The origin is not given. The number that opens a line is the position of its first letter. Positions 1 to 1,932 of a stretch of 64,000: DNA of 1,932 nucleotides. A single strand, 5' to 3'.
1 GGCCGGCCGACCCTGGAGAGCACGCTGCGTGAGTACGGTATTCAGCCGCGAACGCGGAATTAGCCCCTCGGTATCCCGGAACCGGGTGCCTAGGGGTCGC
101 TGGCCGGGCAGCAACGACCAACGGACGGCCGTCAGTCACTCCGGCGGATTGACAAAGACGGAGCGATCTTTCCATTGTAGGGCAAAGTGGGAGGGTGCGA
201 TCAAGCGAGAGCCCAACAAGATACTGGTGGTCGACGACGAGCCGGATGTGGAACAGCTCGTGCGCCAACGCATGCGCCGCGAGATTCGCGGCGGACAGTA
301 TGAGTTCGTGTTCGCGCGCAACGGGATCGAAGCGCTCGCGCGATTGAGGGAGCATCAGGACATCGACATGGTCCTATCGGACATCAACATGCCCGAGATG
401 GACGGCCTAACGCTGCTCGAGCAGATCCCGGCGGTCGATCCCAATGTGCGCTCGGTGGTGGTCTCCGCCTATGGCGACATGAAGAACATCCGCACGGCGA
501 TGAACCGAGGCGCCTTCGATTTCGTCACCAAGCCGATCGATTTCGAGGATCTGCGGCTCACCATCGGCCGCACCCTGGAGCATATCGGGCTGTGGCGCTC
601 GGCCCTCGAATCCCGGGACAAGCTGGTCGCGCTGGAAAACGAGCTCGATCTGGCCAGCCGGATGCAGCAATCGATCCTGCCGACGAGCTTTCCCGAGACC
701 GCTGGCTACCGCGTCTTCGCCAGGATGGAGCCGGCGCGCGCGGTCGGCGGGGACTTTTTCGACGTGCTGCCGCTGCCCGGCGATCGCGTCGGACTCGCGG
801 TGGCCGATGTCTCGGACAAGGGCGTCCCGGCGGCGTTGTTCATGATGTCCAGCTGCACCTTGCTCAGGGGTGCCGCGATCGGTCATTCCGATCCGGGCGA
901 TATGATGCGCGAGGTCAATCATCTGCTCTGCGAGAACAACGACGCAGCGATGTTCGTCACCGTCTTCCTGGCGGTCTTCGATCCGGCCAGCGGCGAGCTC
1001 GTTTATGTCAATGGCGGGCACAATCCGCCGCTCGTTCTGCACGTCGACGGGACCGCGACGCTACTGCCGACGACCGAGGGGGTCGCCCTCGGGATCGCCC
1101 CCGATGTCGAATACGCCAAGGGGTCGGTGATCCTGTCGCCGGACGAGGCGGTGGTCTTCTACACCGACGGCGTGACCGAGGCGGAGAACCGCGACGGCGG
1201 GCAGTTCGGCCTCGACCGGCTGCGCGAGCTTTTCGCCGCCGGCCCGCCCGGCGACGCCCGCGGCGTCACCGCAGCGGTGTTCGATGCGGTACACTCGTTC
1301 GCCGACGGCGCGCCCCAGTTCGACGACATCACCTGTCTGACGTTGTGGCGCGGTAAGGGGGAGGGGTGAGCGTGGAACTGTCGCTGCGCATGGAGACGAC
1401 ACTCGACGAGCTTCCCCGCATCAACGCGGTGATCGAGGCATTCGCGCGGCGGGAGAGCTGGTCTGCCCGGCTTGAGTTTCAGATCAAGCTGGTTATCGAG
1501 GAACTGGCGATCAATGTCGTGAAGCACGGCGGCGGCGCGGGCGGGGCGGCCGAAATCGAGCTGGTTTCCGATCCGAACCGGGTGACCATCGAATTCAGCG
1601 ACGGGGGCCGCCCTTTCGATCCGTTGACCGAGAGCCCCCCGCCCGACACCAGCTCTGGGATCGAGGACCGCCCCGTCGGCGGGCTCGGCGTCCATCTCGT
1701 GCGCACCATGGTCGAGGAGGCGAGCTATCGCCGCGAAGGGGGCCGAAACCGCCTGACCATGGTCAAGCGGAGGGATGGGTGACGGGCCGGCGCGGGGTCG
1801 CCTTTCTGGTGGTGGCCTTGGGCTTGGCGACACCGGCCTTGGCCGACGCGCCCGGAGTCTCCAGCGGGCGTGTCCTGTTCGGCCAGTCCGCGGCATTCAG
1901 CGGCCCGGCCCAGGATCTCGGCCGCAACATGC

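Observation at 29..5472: Two-component input wired into a partner-switching module: REC-PP2C phosphatase, RsbW-like kinase, periplasmic binding protein and sensor kinase in one translationally coupled operon, with a convergent STAS antagonist and no sigma factor gene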

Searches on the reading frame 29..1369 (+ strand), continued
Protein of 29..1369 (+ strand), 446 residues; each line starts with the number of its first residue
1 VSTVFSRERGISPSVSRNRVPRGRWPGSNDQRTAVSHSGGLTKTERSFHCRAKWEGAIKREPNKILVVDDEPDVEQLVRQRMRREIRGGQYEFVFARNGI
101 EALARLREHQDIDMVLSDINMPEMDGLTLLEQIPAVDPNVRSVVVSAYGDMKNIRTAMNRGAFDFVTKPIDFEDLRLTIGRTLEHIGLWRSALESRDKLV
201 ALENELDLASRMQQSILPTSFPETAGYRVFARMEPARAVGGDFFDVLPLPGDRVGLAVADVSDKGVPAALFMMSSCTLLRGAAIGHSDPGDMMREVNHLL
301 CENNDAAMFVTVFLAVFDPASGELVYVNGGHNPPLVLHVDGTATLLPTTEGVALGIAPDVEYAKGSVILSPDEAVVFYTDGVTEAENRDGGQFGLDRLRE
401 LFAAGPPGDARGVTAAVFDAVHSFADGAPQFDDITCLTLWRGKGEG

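Call 26: search_protein_families(library=pfam, alignment_id=A3, max_evalue=0.00001)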
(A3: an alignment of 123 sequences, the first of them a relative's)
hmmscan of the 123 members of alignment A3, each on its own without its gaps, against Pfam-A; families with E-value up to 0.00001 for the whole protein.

A. member 1, L021:5202-6119:- (305 aa): 1 family
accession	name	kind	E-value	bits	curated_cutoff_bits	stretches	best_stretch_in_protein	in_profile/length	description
PF05448.18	AXE1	-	1.5e-25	90.1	21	1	7-244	19-269/321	Acetyl xylan esterase (AXE1)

B. families by the number of members that match (of 123 scanned): 163 families (the first 25 are shown)
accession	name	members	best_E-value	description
PF00909.26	Ammonium_transp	3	4.7e-126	Ammonium Transporter Family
PF00005.33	ABC_tran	3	1.9e-32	ABC transporter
PF00702.32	Hydrolase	3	1.3e-23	haloacid dehalogenase-like hydrolase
PF02151.25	UVR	3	9.1e-08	UvrB/uvrC motif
PF03710.21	GlnE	2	7.3e-100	Glutamate-ammonia ligase adenylyltransferase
PF01266.30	DAO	2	3.2e-71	FAD dependent oxidoreductase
PF00155.27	Aminotran_1_2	2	2.3e-66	Aminotransferase class I and II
PF00378.25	ECH_1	2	4.3e-55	Enoyl-CoA hydratase/isomerase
PF01257.25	2Fe-2S_thioredx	2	8.5e-51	Thioredoxin-like [2Fe-2S] ferredoxin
PF00067.27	p450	2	1.2e-42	Cytochrome P450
PF08335.16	GlnD_UR_UTase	2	1.1e-38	GlnD PII-uridylyltransferase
PF03176.21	MMPL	2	2.1e-38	MMPL family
PF05013.17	FGase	2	6e-36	N-formylglutamate amidohydrolase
PF16113.10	ECH_2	2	2.6e-33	Enoyl-CoA hydratase/isomerase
PF13419.12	HAD_2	2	3.1e-29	Haloacid dehalogenase-like hydrolase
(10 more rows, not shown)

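Call 39: search_protein_families(library=pfam, proteins=[L024:6781-9777:-, L025:5939-8989:-, L029:5617-8673:-, L015:15170-16639:+, L017:15455-16393:-, L017:17835-19268:-, L023:5334-6494:+, L023:7843-8205:-, L023:8289-9368:-, L020:15583-16332:+], max_evalue=0.0001)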
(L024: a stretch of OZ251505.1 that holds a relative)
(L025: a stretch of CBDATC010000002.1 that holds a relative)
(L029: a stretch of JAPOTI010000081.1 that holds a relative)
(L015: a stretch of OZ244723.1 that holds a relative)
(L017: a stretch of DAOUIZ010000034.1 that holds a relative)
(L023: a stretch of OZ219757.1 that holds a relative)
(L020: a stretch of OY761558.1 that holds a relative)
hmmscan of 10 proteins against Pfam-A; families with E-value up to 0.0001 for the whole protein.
L024:6781-9777:- (998 aa): 0 families

L025:5939-8989:- (1016 aa): 2 families
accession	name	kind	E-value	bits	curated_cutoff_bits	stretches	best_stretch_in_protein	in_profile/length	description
PF03710.21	GlnE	-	7.3e-100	334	24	2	63-307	4-251/252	Glutamate-ammonia ligase adenylyltransferase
PF08335.16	GlnD_UR_UTase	-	9e-37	126.7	21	2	328-469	2-141/141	GlnD PII-uridylyltransferase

L029:5617-8673:- (1018 aa): 2 families
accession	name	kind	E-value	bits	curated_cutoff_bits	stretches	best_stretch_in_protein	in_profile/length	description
PF03710.21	GlnE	-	5.6e-99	331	24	2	66-310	4-251/252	Glutamate-ammonia ligase adenylyltransferase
PF08335.16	GlnD_UR_UTase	-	1.1e-38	132.8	21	2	334-472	9-141/141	GlnD PII-uridylyltransferase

L015:15170-16639:+ (489 aa): 2 families
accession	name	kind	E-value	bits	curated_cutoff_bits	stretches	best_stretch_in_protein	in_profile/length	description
PF14403.11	CP_ATPgrasp_2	-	4.1e-154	513.5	32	1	91-465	1-374/374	Circularly permuted ATP-grasp type 2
PF04174.18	CP_ATPgrasp_1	-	1.8e-137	458.3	23.1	1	91-421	1-332/332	A circularly permuted ATPgrasp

L017:15455-16393:- (312 aa): 1 family
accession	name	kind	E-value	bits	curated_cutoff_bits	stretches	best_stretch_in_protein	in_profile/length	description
PF04168.17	Alpha-E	-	2.7e-64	218.1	20.8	1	1-308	1-294/294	A predicted alpha-helical domain with a conserved ER motif.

L017:17835-19268:- (477 aa): 2 families
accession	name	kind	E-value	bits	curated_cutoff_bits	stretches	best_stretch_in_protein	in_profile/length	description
PF14403.11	CP_ATPgrasp_2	-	1.2e-153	512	32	1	79-453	1-374/374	Circularly permuted ATP-grasp type 2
PF04174.18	CP_ATPgrasp_1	-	4.2e-138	460.3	23.1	1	79-409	1-332/332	A circularly permuted ATPgrasp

L023:5334-6494:+ (386 aa): 5 families
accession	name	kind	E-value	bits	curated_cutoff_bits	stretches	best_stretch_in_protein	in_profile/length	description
PF04542.20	Sigma70_r2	-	3.9e-19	68.6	24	1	149-220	1-70/71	Sigma-70 region 2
PF04539.22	Sigma70_r3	-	1.2e-18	67.4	25.3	1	232-307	3-77/78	Sigma-70 region 3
PF00140.25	Sigma70_r1_2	-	8.2e-17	61.3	22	1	85-115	1-31/34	Sigma-70 factor, region 1.2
PF04545.22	Sigma70_r4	-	5.2e-13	48.7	24.1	1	321-372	2-49/50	Sigma-70, region 4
PF03979.19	Sigma70_r1_1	-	7.7e-06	26.2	22.5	1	9-67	4-58/81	Sigma-70 factor, region 1.1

L023:7843-8205:- (120 aa): 0 families

L023:8289-9368:- (359 aa): 2 families
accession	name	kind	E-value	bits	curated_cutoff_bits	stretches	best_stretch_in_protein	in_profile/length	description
PF01545.26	Cation_efflux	-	9.1e-44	150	26.6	1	66-257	1-198/198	Cation efflux family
PF16916.11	ZT_dimer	-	1.8e-10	41.1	26.7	1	261-337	1-77/78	Dimerisation domain of Zinc Transporter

L020:15583-16332:+ (249 aa): 0 families

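Call 49: list_cluster_members(proteins=[P0004, P0019, P0024, P0046, P0056, P0088, P0091, P0107, P0006, P0079])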
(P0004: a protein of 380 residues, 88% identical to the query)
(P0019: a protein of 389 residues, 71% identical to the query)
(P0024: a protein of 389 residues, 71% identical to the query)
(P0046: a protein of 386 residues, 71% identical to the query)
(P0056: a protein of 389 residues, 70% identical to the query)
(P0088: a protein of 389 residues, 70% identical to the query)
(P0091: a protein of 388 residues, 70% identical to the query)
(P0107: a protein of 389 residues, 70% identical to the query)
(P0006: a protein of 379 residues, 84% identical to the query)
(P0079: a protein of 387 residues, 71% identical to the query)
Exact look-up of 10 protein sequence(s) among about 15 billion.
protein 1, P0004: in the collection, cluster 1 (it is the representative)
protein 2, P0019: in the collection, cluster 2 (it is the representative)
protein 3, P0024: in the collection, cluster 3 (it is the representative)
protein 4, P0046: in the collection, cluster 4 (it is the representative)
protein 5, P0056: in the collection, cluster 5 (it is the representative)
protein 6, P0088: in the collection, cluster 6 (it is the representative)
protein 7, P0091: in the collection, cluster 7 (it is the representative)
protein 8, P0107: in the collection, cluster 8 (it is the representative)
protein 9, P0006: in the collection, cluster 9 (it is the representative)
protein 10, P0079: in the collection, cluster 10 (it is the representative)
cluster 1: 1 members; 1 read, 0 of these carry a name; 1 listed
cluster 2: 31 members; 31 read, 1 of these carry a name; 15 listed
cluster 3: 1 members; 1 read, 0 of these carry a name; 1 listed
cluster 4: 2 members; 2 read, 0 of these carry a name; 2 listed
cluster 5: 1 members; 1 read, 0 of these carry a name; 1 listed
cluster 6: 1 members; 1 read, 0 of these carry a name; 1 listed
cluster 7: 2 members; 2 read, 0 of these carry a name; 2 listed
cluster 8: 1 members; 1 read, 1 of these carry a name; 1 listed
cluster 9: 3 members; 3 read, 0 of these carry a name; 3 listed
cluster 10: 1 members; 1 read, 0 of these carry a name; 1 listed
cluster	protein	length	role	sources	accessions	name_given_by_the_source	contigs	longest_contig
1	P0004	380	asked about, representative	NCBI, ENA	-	-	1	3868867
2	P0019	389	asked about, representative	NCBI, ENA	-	-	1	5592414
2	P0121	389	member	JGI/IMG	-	sigma-B regulation protein RsbU (phosphoserine phosphatase)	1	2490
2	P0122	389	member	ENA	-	-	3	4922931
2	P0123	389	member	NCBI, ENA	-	-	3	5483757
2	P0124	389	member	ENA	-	-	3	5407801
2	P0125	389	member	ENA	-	-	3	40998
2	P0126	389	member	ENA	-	-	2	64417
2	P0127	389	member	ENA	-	-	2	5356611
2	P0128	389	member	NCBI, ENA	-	-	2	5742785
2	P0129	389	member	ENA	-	-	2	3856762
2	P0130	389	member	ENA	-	-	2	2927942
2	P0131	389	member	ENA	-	-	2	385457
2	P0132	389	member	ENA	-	-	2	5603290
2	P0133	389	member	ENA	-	-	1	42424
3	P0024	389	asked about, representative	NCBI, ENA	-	-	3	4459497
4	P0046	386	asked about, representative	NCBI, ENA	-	-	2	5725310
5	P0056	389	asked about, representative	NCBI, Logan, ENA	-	-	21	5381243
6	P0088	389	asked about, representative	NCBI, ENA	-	-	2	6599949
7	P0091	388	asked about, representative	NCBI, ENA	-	-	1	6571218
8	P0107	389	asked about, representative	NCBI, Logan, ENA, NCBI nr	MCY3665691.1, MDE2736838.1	MAG: SpoIIE family protein phosphatase [Gemmatimonadetes bacterium] | SpoIIE family protein phosphatase [Gemmatimonadota bacterium]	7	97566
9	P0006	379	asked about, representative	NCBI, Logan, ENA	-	-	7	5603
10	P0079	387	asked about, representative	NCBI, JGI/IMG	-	-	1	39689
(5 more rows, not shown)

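Call 53: find_homologous_proteins(query=L005:13314-14717:-, max_evalue=1e-30)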
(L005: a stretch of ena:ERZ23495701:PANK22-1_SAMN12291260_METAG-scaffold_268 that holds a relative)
Query L005:13314-14717:- (467 aa): 8000 proteins with E <= 1e-30 among 8000 candidates; the best 120 are listed.
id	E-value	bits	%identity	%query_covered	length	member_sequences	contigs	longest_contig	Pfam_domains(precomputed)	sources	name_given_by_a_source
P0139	0.0e+0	1012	100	100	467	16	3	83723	PF00909.27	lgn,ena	-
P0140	2.6e-297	1004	99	100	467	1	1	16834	PF00909.27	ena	-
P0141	3.4e-288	974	96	100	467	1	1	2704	PF00909.27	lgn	-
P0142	4.1e-288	974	96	100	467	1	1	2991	PF00909.27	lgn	-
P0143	4.3e-288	974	96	100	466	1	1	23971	PF00909.27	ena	-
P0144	4.5e-288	974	96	100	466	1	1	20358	PF00909.27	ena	-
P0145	1.0e-287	972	96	100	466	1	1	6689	PF00909.27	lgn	-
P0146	9.2e-285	963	93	100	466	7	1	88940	PF00909.27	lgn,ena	-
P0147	3.2e-280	948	93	100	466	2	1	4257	PF00909.27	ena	-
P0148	1.2e-262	890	87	100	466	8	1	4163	PF00909.27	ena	-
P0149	1.2e-260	883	85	100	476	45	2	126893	PF00909.27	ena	-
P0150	2.0e-260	883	87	100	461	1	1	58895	PF00909.27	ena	-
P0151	2.1e-260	882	87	100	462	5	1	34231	PF00909.27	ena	-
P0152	1.1e-259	880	85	100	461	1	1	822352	PF00909.27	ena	-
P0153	1.9e-259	879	86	100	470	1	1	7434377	PF00909.27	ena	-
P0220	8.0e-245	831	82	100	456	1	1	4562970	PF00909.27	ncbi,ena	-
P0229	9.4e-227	771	76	94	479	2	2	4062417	PF00909.27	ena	-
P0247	6.0e-222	756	74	99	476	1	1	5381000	PF00909.27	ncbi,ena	-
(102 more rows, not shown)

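Call 54: find_encoding_contigs(protein=P0153, flank=7000, max_places=1)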
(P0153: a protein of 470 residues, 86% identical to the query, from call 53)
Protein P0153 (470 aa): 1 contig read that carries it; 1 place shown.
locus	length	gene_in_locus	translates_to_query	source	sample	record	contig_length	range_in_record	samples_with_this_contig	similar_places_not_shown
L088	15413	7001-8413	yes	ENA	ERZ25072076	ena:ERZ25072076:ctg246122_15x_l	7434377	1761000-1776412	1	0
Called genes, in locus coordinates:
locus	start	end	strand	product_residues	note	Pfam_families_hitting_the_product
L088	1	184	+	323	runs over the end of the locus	PF08240:ADH_N, PF00107:ADH_zinc_N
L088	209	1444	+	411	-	PF13378:MR_MLE_C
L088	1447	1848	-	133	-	PF01641:SelR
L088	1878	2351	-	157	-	PF01613:Flavin_Reduct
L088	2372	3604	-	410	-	PF00465:Fe-ADH, PF13685:Fe-ADH_2, PF25137:ADH_Fe_C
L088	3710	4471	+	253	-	PF05721:PhyH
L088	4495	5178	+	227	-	PF01081:Aldolase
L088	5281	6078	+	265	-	PF05721:PhyH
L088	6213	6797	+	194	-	PF13175:AAA_15, PF13476:AAA_23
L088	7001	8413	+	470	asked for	PF00909:Ammonium_transp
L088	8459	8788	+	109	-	PF01740:STAS, PF13466:STAS_2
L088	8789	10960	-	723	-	PF21689:TorS_sensor_domain (faint), PF00672:HAMP, PF00512:HisKA, PF02518:HATPase_c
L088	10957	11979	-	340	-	PF01094:ANF_receptor, PF13433:Peripla_BP_5 (weak), PF13458:Peripla_BP_6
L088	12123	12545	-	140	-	PF13581:HATPase_c_2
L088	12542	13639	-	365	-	PF00072:Response_reg, PF07228:SpoIIE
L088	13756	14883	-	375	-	PF08240:ADH_N, PF16912:Glu_dehyd_C, PF00107:ADH_zinc_N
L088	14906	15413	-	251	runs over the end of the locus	PF01261:AP_endonuc_2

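Call 55: find_encoding_contigs(protein=P0220, flank=7000, max_places=1)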
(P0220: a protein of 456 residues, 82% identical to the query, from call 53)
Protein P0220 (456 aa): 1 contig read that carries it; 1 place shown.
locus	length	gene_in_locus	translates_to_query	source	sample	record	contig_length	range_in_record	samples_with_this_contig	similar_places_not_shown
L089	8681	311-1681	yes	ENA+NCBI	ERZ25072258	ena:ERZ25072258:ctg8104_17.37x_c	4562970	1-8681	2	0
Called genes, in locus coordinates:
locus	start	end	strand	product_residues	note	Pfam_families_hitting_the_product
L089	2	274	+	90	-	?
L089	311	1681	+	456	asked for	PF00909:Ammonium_transp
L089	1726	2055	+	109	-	PF01740:STAS, PF13466:STAS_2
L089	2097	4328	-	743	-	PF21689:TorS_sensor_domain (faint), PF00672:HAMP, PF00512:HisKA, PF02518:HATPase_c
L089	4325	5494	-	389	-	PF13433:Peripla_BP_5, PF13458:Peripla_BP_6, PF01094:ANF_receptor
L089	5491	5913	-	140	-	PF13581:HATPase_c_2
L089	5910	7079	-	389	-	PF00072:Response_reg, PF07228:SpoIIE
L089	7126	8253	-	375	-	PF08240:ADH_N, PF16912:Glu_dehyd_C, PF00107:ADH_zinc_N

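Call 56: find_encoding_contigs(protein=P0229, flank=7000, max_places=1)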
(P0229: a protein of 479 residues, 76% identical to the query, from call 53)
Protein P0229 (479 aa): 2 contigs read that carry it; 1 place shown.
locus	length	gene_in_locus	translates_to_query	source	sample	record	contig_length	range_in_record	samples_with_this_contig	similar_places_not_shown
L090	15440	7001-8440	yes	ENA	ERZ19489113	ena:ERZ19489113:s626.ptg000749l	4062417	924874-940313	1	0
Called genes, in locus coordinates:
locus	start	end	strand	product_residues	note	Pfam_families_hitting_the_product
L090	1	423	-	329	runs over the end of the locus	-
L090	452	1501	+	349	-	PF01408:GFO_IDH_MocA, PF22725:GFO_IDH_MocA_C3, PF02894:GFO_IDH_MocA_C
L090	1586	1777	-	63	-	-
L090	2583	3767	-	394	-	PF02463:SMC_N (weak), PF13175:AAA_15, PF13476:AAA_23, PF00005:ABC_tran (faint), PF13304:AAA_21, PF13175:AAA_15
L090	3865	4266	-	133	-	PF01575:MaoC_dehydratas, PF03061:4HBT (weak)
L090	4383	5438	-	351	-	PF25145:NfeD1b_N (weak), PF01343:Peptidase_S49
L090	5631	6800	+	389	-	PF01053:Cys_Met_Meta_PP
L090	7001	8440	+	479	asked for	PF00909:Ammonium_transp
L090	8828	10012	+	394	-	PF00155:Aminotran_1_2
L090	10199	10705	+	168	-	PF13561:adh_short_C2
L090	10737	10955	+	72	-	-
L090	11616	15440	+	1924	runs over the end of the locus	PF00535:Glycos_transf_2, PF13641:Glyco_tranf_2_3 (weak), PF13489:Methyltransf_23, PF08241:Methyltransf_11 (faint), PF08242:Methyltransf_12 (weak), PF13649:Methyltransf_25 (faint), PF13847:Methyltransf_31 (faint), PF00535:Glycos_transf_2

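Call 57: find_encoding_contigs(protein=P0247, flank=7000, max_places=1)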
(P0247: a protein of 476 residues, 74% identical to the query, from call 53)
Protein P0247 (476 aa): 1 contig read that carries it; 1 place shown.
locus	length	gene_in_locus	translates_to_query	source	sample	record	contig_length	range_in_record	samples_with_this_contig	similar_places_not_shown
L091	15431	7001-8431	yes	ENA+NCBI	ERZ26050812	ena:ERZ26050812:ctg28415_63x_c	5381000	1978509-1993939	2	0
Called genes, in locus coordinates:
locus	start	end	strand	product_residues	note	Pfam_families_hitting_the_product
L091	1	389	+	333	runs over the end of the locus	PF00528:BPD_transp_1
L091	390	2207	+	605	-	PF13481:AAA_25 (faint), PF00005:ABC_tran, PF02463:SMC_N (faint), PF13191:AAA_16 (faint), PF13304:AAA_21 (faint), PF13401:AAA_22 (faint), PF00005:ABC_tran, PF08352:oligo_HPY, +3 more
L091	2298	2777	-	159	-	PF01613:Flavin_Reduct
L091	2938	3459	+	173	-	PF12802:MarR_2, PF01047:MarR, PF13463:HTH_27 (weak)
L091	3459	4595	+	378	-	PF25917:BSH_RND, PF25919:BSH_CusB, PF25973:BSH_CzcB (weak), PF25954:Beta-barrel_RND_2 (weak), PF25963:Beta-barrel_AAEA, PF25990:Beta-barrel_YknX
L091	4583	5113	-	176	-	PF01243:PNPOx_N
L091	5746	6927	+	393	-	PF00291:PALP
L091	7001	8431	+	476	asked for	PF00909:Ammonium_transp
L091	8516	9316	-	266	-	PF00378:ECH_1, PF16113:ECH_2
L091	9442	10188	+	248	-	PF05685:Uma2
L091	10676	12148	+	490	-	PF04174:CP_ATPgrasp_1, PF14403:CP_ATPgrasp_2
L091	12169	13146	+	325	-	PF04168:Alpha-E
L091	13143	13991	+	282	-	PF08379:Bact_transglu_N, PF01841:Transglut_core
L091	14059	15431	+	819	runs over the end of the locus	PF13292:DXP_synthase_N (weak), PF00456:Transketolase_N (weak), PF02779:Transket_pyr (weak), PF17831:PDH_E1_M (faint)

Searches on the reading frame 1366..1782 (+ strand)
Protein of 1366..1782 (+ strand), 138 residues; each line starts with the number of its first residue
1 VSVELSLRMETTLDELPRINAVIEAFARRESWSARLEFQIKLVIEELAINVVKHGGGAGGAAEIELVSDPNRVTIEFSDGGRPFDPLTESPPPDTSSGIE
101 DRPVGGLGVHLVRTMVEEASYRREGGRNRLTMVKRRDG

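Call 3: search_protein_families(library=pfam, proteins=[window:1366-1782:+], max_evalue=0.01)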
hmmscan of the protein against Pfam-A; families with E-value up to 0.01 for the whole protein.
window:1366-1782:+ (138 aa): 2 families
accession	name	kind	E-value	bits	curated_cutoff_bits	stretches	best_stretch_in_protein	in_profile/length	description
PF13581.12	HATPase_c_2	-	2.9e-24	85.9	27.4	1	10-134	2-127/127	Histidine kinase-like ATPase domain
PF02518.31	HATPase_c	-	1.6e-05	25.8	26.4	1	39-120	5-92/111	Histidine kinase-, DNA gyrase B-, and HSP90-like ATPase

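Call 4: search_protein_families(library=ncbifam, proteins=[window:1366-1782:+], max_evalue=0.01)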
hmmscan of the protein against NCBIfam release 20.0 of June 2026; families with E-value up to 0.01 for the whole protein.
window:1366-1782:+ (138 aa): 3 families
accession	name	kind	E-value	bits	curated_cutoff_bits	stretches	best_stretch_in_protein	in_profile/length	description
NF041045.1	RsbA_anti_sig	subfamily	8.9e-11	41.6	210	1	11-127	186-297/303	anti-sigma factor RsbA family regulatory protein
NF003144.0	PRK04069.1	equivalog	2e-06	27.3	145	1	39-134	42-141/161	anti-sigma B factor RsbW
TIGR01924.1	rsbW_low_gc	equivalog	9.9e-06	25.1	155.05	1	39-127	42-135/159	anti-sigma B factor RsbW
